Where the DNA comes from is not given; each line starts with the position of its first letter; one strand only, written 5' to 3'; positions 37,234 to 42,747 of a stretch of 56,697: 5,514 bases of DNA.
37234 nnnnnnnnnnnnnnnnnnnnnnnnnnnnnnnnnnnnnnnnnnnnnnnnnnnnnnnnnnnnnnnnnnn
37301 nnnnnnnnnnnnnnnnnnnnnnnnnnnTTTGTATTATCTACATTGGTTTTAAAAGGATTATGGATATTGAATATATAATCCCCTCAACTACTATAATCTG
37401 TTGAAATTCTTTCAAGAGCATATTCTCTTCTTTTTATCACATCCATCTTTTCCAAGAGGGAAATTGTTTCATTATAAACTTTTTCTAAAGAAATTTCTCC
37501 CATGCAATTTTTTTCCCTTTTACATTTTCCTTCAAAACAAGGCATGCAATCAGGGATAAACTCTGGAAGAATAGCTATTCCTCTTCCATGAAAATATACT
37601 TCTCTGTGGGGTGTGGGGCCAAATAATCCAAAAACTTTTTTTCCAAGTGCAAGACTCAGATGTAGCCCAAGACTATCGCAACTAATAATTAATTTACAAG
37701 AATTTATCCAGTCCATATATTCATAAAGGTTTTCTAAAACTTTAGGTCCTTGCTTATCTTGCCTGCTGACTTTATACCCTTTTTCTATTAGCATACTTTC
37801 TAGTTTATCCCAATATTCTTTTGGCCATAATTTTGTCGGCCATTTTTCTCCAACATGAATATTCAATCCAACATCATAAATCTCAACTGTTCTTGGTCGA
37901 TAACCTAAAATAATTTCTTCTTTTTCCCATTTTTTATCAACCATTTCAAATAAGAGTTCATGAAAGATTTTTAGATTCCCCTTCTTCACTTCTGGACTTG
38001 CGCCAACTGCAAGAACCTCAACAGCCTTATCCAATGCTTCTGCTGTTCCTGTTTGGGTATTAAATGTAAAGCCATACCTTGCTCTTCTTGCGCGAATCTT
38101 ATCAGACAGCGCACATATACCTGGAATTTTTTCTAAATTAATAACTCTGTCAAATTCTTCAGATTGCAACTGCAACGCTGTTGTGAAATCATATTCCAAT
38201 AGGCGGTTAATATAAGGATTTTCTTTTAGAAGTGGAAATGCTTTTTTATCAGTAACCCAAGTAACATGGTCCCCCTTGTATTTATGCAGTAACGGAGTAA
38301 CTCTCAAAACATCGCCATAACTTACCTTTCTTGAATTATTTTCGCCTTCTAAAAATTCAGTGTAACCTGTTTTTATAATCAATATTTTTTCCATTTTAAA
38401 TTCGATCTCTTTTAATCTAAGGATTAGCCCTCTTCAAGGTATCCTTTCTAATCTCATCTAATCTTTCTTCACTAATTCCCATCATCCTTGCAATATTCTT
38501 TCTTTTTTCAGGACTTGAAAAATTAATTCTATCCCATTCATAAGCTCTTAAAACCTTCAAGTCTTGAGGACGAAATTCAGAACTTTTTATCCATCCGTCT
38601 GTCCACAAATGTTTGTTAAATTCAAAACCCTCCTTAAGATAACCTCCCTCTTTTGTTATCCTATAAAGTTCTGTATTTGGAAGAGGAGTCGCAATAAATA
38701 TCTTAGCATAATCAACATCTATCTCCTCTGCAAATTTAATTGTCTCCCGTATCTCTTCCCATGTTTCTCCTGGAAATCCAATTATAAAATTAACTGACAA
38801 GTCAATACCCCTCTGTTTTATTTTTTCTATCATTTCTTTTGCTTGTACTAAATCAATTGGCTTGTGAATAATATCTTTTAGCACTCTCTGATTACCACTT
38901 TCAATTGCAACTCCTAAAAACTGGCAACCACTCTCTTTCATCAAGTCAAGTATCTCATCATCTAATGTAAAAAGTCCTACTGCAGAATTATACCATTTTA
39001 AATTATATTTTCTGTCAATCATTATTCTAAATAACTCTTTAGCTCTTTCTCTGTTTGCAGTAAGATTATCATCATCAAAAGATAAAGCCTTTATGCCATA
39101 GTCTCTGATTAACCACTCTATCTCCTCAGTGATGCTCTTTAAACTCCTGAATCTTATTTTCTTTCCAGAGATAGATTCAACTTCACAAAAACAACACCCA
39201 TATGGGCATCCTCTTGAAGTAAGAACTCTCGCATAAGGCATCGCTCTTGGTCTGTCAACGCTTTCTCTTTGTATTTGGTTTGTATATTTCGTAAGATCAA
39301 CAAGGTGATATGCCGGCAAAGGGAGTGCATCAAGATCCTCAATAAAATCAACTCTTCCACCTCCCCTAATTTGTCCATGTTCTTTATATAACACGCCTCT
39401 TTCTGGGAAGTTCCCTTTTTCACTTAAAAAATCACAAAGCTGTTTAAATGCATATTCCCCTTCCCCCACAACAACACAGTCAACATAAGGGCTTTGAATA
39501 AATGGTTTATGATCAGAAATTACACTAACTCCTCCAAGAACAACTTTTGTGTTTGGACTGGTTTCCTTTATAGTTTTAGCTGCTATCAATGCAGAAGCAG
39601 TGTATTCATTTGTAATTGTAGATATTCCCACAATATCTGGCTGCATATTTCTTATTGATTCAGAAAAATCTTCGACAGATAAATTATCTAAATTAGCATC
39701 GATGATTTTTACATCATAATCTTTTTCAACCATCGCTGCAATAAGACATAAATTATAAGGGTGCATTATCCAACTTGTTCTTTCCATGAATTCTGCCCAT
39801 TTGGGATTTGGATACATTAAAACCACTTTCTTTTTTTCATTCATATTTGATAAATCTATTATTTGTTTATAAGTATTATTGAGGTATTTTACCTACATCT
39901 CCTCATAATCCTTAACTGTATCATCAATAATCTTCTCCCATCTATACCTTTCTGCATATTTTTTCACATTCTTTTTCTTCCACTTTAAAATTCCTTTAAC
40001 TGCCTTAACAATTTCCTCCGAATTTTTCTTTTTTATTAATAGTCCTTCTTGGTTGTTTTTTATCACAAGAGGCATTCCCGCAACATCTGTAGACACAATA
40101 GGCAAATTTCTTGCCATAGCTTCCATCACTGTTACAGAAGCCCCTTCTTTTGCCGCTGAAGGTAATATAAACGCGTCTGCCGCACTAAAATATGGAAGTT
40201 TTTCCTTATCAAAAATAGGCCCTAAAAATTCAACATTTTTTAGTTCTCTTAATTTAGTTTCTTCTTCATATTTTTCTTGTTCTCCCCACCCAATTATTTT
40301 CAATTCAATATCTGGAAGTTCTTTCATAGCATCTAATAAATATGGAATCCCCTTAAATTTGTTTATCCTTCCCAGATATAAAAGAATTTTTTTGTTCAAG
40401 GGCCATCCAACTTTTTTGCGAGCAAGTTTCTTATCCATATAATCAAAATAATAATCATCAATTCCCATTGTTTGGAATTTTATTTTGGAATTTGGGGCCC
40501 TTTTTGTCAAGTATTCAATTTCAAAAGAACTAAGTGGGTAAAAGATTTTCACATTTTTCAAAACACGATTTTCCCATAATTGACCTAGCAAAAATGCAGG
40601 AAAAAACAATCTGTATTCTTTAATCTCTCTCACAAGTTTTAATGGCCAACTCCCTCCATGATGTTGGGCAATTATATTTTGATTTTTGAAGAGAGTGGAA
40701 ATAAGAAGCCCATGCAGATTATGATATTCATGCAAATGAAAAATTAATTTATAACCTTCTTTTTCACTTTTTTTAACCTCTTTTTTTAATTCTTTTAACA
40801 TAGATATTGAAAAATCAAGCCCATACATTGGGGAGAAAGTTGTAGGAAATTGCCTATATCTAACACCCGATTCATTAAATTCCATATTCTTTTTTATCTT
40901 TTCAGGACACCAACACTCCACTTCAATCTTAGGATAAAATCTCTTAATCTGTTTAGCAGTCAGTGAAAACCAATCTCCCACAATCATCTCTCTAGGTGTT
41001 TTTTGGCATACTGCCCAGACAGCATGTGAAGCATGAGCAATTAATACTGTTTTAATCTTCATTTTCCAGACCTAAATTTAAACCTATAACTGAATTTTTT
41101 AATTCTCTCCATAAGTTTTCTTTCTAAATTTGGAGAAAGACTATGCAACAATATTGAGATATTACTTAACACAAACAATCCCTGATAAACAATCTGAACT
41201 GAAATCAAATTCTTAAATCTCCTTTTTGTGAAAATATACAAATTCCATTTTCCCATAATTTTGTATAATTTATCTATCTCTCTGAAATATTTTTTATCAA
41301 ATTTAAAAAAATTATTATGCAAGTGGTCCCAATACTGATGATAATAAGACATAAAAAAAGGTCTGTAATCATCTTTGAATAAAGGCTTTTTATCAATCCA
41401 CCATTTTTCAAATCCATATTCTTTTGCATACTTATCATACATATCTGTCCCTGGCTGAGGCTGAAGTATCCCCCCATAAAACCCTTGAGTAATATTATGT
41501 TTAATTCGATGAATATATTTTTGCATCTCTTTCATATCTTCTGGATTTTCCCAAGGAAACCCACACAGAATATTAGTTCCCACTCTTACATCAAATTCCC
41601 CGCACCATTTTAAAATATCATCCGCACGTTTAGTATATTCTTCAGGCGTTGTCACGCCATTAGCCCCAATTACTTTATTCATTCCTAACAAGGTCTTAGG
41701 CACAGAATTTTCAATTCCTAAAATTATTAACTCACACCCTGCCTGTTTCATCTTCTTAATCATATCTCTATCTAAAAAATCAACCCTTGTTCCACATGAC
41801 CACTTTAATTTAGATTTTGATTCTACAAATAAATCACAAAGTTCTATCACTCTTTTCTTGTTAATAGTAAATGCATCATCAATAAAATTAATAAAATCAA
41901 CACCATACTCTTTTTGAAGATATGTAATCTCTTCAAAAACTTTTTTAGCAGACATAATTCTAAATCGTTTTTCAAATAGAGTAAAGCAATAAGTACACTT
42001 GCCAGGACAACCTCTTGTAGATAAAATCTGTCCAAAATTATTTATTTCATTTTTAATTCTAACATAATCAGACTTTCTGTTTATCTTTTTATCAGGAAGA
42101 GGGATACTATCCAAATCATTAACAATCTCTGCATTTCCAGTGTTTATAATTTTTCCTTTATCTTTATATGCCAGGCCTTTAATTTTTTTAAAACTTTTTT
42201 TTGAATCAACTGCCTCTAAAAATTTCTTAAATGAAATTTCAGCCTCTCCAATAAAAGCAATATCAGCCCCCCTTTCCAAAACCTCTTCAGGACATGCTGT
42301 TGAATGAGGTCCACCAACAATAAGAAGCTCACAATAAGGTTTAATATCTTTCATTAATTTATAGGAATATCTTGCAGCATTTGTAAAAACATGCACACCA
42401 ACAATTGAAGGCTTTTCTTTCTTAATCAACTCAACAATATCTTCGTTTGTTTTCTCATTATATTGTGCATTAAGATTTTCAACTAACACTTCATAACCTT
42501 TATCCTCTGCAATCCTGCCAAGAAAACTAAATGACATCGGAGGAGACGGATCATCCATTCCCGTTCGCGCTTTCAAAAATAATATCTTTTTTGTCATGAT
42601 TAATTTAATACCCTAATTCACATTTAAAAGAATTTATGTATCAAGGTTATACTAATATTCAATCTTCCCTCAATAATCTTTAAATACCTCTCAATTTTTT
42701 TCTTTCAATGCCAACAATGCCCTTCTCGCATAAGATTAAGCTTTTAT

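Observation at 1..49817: Extreme concentration of radical SAM enzymes (13 complete + 1 truncated) in one about 50-kb island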

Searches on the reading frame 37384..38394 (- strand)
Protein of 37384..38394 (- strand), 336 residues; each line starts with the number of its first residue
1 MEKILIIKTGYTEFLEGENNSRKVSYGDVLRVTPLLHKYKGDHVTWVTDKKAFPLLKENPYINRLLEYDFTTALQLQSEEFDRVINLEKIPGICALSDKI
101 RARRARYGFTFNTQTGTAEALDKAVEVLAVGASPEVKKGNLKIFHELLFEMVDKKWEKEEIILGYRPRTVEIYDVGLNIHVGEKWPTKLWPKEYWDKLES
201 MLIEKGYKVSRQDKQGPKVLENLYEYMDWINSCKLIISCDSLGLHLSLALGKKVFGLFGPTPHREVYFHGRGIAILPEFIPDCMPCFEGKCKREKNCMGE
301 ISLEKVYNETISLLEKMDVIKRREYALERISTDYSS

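Call 7: search_protein_families(library=pfam, proteins=[window:37384-38394:-], max_evalue=0.01)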
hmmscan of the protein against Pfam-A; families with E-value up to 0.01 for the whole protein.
window:37384-38394:- (336 aa): 1 family
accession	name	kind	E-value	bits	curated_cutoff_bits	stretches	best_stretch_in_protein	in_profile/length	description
PF01075.23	Glyco_transf_9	-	4.1e-14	52.9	22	2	222-295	173-245/247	Glycosyltransferase family 9 (heptosyltransferase)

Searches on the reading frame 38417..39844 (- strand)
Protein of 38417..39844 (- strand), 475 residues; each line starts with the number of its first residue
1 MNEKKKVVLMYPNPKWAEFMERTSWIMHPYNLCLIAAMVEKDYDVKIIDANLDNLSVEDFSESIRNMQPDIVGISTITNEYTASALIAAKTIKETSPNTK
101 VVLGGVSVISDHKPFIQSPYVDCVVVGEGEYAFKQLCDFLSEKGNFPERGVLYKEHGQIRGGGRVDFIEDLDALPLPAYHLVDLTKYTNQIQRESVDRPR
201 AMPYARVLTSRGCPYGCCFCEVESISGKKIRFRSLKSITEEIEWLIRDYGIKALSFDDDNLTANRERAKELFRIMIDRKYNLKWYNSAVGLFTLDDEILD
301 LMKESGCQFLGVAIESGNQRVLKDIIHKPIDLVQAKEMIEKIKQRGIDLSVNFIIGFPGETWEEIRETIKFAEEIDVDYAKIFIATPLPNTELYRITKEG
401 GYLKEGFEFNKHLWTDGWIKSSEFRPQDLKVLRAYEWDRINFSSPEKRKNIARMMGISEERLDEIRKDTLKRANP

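Call 4: search_protein_families(library=pfam, proteins=[window:38417-39844:-], max_evalue=0.01)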
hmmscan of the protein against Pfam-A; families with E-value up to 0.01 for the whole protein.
window:38417-39844:- (475 aa): 3 families
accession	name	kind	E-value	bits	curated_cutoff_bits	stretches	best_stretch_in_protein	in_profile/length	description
PF04055.27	Radical_SAM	-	2.7e-26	93.2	29.5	1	208-372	2-166/166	Radical SAM superfamily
PF02310.24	B12-binding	-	2.3e-20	73.1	32.1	1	26-136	11-120/121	B12 binding domain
PF19864.5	Radical_SAM_N2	-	0.0048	16.8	29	1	100-143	88-128/151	Radical SAM proteins, N-terminal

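Call 10: search_protein_families(library=ncbifam, proteins=[window:38417-39844:-], max_evalue=0.001)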
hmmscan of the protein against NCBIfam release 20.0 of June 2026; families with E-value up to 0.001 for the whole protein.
window:38417-39844:- (475 aa): 32 families (the best 25 are shown)
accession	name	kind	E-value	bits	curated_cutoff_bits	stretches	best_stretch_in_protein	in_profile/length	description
TIGR03471.1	HpnJ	equivalog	5.7e-57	193.6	577.6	1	27-406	32-396/472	hopanoid biosynthesis associated radical SAM protein HpnJ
NF038361.1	rSAM_Sden_1168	equivalog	1.3e-55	189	575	1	43-401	100-477/560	Sden_1168 family B12-binding radical SAM P-methyltransferase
TIGR02026.1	BchE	equivalog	3.4e-48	164.7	481.35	1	35-402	28-392/497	magnesium-protoporphyrin IX monomethyl ester anaerobic oxidative cyclase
TIGR04479.1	bcpD_PhpK_rSAM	subfamily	1.3e-41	142.6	600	1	200-378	237-412/504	PhpK family radical SAM P-methyltransferase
NF050148.1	rSAM_ApyD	equivalog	1.6e-37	129.2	750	1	45-395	51-391/645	RiPP biosynthesis radical SAM protein ApyD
TIGR03975.1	rSAM_ocin_1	subfamily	1.2e-33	116.5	281.85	1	57-370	117-425/606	RiPP maturation radical SAM C-methyltransferase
TIGR04385.1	B12_rSAM_cofa1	equivalog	2.4e-32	112.7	450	1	28-380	19-370/438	B12 lower ligand biosynthesis radical SAM protein BzaD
TIGR04014.1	B12_SAM_MJ_0865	equivalog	4.8e-31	108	360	1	92-397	61-358/434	methyl-coenzyme M reductase glutamine C-methyltransferase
TIGR04013.1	B12_SAM_MJ_1487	hypoth_equivalog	2.1e-30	105.8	251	1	32-397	13-357/382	TIGR04013 family B12-binding domain/radical SAM domain-containing protein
TIGR04072.2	rSAM_ladder_B12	equivalog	2.8e-30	105.4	360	2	206-406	182-381/443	lipid biosynthesis B12-binding/radical SAM protein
NF033070.1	rSAM_AprD4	equivalog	4.1e-28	98.5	500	1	168-405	167-398/456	AprD4 family radical SAM diol-dehydratase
NF033712.0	B12_rSAM_KedN5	subfamily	3.8e-26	91.5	700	1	38-392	32-386/624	KedN5 family methylcobalamin-dependent radical SAM C-methyltransferase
TIGR04367.1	HpnR_B12_rSAM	equivalog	7.2e-25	87.5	650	1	27-395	20-371/490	hopanoid C-3 methylase HpnR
TIGR04190.1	B12_SAM_Ta0216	equivalog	6.1e-22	77.9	500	1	27-379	35-398/554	TIGR04190 family B12-binding domain/radical SAM domain protein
NF040542.1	rSAM_RCCLKC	equivalog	9.4e-22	77.7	450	1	34-376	19-351/423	arsinothricin biosynthesis radical SAM protein ArsL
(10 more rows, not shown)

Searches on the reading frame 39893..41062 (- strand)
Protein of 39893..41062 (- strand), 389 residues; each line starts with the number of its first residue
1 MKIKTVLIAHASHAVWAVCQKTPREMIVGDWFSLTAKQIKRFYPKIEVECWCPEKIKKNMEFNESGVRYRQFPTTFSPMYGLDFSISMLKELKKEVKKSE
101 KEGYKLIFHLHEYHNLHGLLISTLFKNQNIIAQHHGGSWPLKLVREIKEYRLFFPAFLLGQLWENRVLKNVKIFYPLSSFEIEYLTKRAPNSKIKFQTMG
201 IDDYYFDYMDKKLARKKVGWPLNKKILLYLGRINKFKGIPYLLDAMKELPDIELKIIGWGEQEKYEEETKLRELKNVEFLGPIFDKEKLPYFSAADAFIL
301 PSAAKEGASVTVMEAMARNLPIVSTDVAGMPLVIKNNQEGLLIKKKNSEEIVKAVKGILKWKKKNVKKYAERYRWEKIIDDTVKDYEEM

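Call 7: search_protein_families(library=pfam, proteins=[window:39893-41062:-], max_evalue=0.01)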
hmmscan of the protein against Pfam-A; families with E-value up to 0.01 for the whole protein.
window:39893-41062:- (389 aa): 4 families
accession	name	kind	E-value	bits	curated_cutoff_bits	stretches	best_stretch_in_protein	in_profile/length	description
PF00534.26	Glycos_transf_1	-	8.1e-34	117.1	26.4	1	211-365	2-164/172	Glycosyl transferases group 1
PF13692.12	Glyco_trans_1_4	-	2.2e-29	103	27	1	225-359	2-140/142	Glycosyl transferases group 1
PF13524.12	Glyco_trans_1_2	-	5.2e-06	26.9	25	1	242-372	5-124/144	Glycosyl transferase-like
PF20706.3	GT4-conflict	-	0.0013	18.3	26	1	223-388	196-360/385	Family 4 Glycosyltransferase in conflict systems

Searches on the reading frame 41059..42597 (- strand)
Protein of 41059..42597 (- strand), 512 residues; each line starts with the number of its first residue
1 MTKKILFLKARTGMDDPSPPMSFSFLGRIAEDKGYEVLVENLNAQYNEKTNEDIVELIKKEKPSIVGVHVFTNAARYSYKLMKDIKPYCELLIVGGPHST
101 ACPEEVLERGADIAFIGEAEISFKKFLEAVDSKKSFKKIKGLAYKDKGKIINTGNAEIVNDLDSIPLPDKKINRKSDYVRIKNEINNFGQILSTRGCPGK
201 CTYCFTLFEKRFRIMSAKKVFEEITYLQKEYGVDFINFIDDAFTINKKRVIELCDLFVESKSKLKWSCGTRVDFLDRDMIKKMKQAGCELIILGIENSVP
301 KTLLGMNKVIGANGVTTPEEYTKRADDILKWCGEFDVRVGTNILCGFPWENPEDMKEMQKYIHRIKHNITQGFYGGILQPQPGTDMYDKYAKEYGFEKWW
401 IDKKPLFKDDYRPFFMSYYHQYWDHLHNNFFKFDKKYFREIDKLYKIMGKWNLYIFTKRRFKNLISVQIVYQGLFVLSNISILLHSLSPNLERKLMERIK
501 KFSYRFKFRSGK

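Call 4: search_protein_families(library=pfam, proteins=[window:41059-42597:-], max_evalue=0.01)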
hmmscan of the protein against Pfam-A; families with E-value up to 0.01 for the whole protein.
window:41059-42597:- (512 aa): 4 families
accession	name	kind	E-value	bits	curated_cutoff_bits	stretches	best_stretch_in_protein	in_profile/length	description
PF04055.27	Radical_SAM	-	1.6e-16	61.4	29.5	1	192-361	2-165/166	Radical SAM superfamily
PF02310.24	B12-binding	-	1e-15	58.1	32.1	1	19-124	13-118/121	B12 binding domain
PF01261.30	AP_endonuc_2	-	0.00072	19.8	31.1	0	23-69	108-156/249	Xylose isomerase-like TIM barrel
PF19864.5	Radical_SAM_N2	-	0.0045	16.9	29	0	91-135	88-130/151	Radical SAM proteins, N-terminal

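Call 10: search_protein_families(library=ncbifam, proteins=[window:41059-42597:-], max_evalue=0.001)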
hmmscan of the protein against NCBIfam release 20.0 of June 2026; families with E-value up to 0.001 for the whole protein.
window:41059-42597:- (512 aa): 20 families
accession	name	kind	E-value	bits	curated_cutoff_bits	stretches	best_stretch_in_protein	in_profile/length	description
TIGR02026.1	BchE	equivalog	9.4e-42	143.5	481.35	1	18-368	20-368/497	magnesium-protoporphyrin IX monomethyl ester anaerobic oxidative cyclase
TIGR03471.1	HpnJ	equivalog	3.2e-41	141.7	577.6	1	71-450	81-445/472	hopanoid biosynthesis associated radical SAM protein HpnJ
NF050148.1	rSAM_ApyD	equivalog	1.2e-39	136.2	750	1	43-395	55-398/645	RiPP biosynthesis radical SAM protein ApyD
TIGR03975.1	rSAM_ocin_1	subfamily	1.7e-30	106.1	281.85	1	52-367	118-432/606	RiPP maturation radical SAM C-methyltransferase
TIGR04479.1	bcpD_PhpK_rSAM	subfamily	1.4e-29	102.9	600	1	48-366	96-410/504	PhpK family radical SAM P-methyltransferase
NF038361.1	rSAM_Sden_1168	equivalog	4.8e-28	98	575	1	51-389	129-472/560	Sden_1168 family B12-binding radical SAM P-methyltransferase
TIGR04013.1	B12_SAM_MJ_1487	hypoth_equivalog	8.7e-27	93.9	251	1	36-239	14-203/382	TIGR04013 family B12-binding domain/radical SAM domain-containing protein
TIGR04072.2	rSAM_ladder_B12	equivalog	3e-26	92.1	360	1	22-392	20-374/443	lipid biosynthesis B12-binding/radical SAM protein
TIGR04014.1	B12_SAM_MJ_0865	equivalog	7.2e-24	84.4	360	1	27-388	18-356/434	methyl-coenzyme M reductase glutamine C-methyltransferase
TIGR04385.1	B12_rSAM_cofa1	equivalog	1.1e-22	80.9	450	1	82-295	93-304/438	B12 lower ligand biosynthesis radical SAM protein BzaD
TIGR04295.1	B12_rSAM_oligo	hypoth_equivalog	1.5e-21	76.6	400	1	76-300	88-306/422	TIGR04295 family B12-binding domain-containing radical SAM protein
TIGR04367.1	HpnR_B12_rSAM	equivalog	5.3e-18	64.8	650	1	21-392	23-375/490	hopanoid C-3 methylase HpnR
NF040542.1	rSAM_RCCLKC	equivalog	2.7e-16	59.8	450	1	65-364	53-349/423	arsinothricin biosynthesis radical SAM protein ArsL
NF033070.1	rSAM_AprD4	equivalog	1.4e-15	57.2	500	1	157-387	165-387/456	AprD4 family radical SAM diol-dehydratase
NF033712.0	B12_rSAM_KedN5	subfamily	1.7e-15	56.2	700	1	36-263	36-270/624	KedN5 family methylcobalamin-dependent radical SAM C-methyltransferase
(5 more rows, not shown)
